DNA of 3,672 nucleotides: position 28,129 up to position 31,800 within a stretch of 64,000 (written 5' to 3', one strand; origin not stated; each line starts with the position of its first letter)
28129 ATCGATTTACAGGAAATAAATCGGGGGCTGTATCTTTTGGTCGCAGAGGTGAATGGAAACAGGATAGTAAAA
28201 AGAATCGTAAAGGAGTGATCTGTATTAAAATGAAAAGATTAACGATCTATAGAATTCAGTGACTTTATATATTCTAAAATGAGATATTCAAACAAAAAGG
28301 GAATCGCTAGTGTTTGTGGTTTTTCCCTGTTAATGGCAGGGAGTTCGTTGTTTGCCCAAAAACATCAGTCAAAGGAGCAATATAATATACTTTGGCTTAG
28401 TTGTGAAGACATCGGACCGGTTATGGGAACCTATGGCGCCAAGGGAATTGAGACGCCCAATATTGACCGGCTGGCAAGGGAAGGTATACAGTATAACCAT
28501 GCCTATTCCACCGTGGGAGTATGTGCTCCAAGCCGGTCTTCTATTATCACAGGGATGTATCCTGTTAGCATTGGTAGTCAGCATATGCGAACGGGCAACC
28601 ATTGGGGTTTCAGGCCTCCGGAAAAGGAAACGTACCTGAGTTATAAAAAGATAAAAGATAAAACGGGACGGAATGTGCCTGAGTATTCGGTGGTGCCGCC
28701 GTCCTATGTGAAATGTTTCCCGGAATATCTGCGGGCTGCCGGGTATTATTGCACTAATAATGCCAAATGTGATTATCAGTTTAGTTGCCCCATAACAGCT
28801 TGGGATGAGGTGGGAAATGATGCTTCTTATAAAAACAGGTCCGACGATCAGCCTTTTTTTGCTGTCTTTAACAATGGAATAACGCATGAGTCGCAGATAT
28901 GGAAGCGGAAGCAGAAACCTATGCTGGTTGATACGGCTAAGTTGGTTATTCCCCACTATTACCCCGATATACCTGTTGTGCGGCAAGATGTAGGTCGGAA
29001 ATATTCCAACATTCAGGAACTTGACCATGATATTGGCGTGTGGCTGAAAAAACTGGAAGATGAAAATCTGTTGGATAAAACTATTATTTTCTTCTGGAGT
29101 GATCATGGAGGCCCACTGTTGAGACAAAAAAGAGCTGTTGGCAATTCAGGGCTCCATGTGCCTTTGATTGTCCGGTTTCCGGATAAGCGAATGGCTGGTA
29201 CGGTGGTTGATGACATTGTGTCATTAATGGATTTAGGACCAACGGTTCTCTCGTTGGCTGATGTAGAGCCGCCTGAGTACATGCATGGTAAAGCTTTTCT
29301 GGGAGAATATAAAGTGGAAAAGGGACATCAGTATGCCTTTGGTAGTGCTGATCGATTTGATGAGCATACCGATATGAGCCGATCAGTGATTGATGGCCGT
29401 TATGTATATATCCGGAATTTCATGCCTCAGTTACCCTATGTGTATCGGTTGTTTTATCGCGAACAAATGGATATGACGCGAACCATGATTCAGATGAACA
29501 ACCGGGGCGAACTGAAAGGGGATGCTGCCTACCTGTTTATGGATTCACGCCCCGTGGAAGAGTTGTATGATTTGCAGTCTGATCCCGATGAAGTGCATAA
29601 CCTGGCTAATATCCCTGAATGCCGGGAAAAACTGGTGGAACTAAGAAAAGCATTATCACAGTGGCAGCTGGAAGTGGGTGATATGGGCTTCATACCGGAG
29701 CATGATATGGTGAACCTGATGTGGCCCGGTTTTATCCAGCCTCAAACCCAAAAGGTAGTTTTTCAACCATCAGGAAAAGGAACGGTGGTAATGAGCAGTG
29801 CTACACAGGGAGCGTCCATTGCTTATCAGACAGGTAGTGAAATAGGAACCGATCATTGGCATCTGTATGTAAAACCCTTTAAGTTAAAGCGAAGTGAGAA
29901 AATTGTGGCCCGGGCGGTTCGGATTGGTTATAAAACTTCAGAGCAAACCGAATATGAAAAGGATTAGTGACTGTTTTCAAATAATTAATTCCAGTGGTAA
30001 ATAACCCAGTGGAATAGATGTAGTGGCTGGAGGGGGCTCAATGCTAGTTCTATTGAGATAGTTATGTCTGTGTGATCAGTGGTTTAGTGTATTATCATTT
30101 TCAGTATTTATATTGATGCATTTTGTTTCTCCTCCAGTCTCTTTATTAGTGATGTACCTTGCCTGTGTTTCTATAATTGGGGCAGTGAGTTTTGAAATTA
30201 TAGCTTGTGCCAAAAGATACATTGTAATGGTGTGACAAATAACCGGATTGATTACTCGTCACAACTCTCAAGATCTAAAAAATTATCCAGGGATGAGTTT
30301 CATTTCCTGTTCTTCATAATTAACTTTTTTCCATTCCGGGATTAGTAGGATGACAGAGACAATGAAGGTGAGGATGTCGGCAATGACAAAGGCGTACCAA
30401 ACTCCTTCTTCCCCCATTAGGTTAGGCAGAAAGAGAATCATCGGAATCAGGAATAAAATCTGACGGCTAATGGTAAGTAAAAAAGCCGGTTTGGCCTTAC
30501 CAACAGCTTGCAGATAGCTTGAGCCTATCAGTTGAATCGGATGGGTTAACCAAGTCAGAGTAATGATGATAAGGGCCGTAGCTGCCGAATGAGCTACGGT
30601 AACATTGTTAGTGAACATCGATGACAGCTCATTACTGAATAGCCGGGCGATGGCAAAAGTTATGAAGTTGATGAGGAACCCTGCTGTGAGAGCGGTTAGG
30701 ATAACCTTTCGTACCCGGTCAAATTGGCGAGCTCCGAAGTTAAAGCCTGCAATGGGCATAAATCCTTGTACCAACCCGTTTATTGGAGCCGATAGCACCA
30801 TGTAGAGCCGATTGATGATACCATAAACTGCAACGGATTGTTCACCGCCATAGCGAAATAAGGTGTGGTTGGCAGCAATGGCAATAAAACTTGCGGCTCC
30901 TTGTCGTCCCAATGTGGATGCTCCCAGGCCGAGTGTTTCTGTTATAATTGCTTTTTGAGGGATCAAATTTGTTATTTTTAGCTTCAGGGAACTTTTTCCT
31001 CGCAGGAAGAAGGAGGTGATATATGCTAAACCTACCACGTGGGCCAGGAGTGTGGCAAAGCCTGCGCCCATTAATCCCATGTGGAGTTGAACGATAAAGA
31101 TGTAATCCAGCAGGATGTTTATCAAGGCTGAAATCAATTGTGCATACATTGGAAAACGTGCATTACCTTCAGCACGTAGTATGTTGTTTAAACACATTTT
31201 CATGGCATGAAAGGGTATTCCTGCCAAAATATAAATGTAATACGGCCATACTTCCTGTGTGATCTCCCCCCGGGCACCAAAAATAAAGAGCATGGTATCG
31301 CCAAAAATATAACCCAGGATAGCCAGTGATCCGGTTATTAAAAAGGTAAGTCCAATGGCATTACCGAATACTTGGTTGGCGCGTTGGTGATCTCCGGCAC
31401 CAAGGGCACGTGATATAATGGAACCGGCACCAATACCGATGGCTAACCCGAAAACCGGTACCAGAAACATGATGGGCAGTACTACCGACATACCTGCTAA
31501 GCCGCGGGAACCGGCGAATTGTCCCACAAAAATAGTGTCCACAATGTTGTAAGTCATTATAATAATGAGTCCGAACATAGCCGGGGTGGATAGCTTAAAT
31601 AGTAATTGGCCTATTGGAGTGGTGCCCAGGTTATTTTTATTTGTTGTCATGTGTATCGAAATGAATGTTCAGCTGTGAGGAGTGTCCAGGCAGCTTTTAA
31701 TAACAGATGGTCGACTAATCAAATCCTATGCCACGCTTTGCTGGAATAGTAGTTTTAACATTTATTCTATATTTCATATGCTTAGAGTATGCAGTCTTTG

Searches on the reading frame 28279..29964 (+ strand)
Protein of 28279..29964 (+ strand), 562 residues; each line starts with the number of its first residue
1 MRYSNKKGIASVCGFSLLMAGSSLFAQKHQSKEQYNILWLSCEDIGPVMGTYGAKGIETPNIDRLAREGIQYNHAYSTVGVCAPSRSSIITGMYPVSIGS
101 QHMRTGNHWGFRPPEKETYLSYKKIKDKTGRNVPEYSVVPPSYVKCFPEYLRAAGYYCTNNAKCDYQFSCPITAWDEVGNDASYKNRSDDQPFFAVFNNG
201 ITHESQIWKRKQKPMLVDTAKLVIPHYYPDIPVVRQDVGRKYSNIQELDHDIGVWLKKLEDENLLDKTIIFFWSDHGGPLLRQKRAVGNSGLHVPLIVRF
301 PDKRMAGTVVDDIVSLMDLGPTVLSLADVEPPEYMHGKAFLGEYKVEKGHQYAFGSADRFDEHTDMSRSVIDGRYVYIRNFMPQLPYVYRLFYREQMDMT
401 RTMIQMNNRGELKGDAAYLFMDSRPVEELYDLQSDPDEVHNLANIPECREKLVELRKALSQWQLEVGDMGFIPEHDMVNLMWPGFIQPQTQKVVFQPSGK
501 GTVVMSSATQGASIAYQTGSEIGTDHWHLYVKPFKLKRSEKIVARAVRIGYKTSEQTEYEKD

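Call 56: search_protein_families(library=pfam, proteins=[window:28279-29964:+], max_evalue=0.00001)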
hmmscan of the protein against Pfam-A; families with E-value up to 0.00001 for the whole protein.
window:28279-29964:+ (562 aa): 3 families
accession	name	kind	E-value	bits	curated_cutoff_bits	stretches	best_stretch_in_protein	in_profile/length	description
PF00884.28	Sulfatase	-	1.5e-30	107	25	1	36-329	2-301/301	Sulfatase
PF16347.10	SGSH_C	-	3.1e-16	60.3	29.3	1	283-348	7-72/154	N-sulphoglucosamine sulphohydrolase, C-terminal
PF01663.27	Phosphodiest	-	2.5e-08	34.3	23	1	58-284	19-227/342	Type I phosphodiesterase / nucleotide pyrophosphatase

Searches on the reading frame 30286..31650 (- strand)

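Call 56: search_protein_families(library=pfam, proteins=[window:30286-31650:-], max_evalue=0.00001)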
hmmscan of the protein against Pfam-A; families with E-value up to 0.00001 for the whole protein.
window:30286-31650:- (455 aa): 2 families
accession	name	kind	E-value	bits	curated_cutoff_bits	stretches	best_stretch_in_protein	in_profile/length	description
PF01554.23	MatE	-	1e-52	178.5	24.9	2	23-184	1-161/161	MatE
PF03023.19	MurJ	-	2.7e-09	36.6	27.4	1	58-237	240-421/451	Lipid II flippase MurJ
